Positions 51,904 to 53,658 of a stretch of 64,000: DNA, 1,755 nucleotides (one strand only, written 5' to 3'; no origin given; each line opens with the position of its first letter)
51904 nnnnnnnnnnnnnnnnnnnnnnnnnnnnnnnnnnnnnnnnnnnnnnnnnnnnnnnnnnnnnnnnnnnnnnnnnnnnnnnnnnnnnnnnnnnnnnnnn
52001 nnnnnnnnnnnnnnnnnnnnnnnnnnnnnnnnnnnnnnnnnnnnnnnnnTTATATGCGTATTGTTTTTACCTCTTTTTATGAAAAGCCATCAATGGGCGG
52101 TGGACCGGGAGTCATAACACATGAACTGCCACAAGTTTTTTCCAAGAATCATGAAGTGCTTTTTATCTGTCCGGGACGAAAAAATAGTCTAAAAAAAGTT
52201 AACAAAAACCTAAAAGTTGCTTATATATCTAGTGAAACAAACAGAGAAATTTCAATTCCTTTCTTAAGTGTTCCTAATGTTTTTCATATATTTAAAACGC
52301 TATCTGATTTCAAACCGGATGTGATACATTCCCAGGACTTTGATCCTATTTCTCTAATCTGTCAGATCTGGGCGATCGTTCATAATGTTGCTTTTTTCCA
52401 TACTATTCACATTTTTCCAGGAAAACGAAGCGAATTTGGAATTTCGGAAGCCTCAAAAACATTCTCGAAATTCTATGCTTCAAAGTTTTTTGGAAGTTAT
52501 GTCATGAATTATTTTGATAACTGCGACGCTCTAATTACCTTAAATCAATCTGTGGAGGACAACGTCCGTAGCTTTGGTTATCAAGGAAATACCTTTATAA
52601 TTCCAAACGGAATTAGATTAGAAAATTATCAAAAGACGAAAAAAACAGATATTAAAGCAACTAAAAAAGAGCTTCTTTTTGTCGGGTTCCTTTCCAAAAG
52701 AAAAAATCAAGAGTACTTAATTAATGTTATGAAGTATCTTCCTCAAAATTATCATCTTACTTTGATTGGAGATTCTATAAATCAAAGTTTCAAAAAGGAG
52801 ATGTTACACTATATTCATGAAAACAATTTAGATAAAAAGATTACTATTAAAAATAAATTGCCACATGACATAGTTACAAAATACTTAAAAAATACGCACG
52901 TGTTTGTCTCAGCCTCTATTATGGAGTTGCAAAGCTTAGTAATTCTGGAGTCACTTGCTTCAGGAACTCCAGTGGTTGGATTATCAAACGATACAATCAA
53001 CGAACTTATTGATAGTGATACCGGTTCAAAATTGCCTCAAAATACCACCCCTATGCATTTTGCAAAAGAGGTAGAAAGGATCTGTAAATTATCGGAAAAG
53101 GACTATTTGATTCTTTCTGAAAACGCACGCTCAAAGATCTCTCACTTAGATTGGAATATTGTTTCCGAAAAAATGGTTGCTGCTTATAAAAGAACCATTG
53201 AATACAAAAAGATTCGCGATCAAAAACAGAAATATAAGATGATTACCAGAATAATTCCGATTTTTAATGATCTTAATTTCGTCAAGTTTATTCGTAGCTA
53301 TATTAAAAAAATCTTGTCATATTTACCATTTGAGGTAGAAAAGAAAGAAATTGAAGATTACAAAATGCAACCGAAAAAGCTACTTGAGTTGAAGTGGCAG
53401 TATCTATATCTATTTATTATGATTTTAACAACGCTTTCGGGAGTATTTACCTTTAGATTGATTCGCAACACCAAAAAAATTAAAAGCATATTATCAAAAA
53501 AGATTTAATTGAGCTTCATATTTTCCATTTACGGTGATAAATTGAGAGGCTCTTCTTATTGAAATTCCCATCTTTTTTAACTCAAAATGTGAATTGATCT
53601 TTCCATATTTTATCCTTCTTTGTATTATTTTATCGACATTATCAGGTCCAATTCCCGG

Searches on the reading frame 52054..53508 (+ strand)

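Call 5: search_protein_families(library=ncbifam, proteins=[window:52054-53508:+])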
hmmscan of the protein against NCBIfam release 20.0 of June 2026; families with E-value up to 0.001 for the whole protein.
window:52054-53508:+ (484 aa): 24 families
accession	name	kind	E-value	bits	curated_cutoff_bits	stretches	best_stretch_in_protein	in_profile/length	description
NF053787.1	GlcN_PG_synth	equivalog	2.1e-24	86.1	480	1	143-381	130-359/361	N-acetylglucosaminyl phosphatidylglycerol synthase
NF041876.1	EPS_EpsE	equivalog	2.9e-18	66.3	400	1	177-363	185-377/389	exopolysaccharide biosynthesis GT4 family glycosyltransferase EpsE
NF050063.1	ProtGlycPglJ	equivalog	5.5e-17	62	500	1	123-374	107-359/363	N-acetylgalactosamine-N,N'-diacetylbacillosaminyl-diphospho-undecaprenol 4-alpha-N-acetylgalactosaminyltransferase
TIGR02149.1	glgA_Coryne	subfamily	4.5e-16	59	302.4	1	11-380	11-389/391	glycogen synthase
NF041010.1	glycosy_Agl16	equivalog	5.1e-16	58.5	575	1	156-380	133-350/352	glycosylation protein Agl16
NF053513.1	Gtran_IagA_BgsA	equivalog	4.2e-14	52.3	460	1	135-382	85-332/333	LTA glycolipid anchor biosynthesis glycosyltransferase, IagA/BgsA family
TIGR04047.1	MSMEG_0565_glyc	hypoth_equivalog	4.5e-13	49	259.85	1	155-379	137-372/373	MSMEG_0565 family glycosyltransferase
TIGR03999.1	thiol_BshA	equivalog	2.3e-12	46.5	273.7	1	16-380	12-372/375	N-acetyl-alpha-D-glucosaminyl L-malate synthase BshA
NF047684.1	TeichurnBiosyTuaC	equivalog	2.6e-12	46.4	550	1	155-323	163-332/391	teichuronic acid biosynthesis protein TuaC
NF049987.1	DaglGlyslTfaseDgs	equivalog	4.1e-12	45.7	500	1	135-386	81-332/332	processive diacylglycerol alpha-glucosyltransferase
NF038255.1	exopoly_VpsD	equivalog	6.3e-12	45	300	1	48-310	62-312/381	VpsD family glycosyltransferase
NF046085.1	XrtY_assoc_Gly1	equivalog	1.8e-11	43.5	400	1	154-380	159-383/387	XrtY-associated glycosyltransferase XYAG1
NF047880.1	glyco_SdgA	exception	3.3e-11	42.4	800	1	145-368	257-477/488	serine-aspartate repeat adhesin O-glycosyltransferase SdgA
NF038295.1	EPS_HpsP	equivalog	6.1e-11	41.9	550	1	172-380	170-386/388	hormogonium polysaccharide biosynthesis glycosyltransferase HpsP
NF049988.1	MGlcDAGSynMgs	equivalog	4.6e-10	39.4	400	1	29-387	29-393/398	alpha-monoglucosyldiacylglycerol synthase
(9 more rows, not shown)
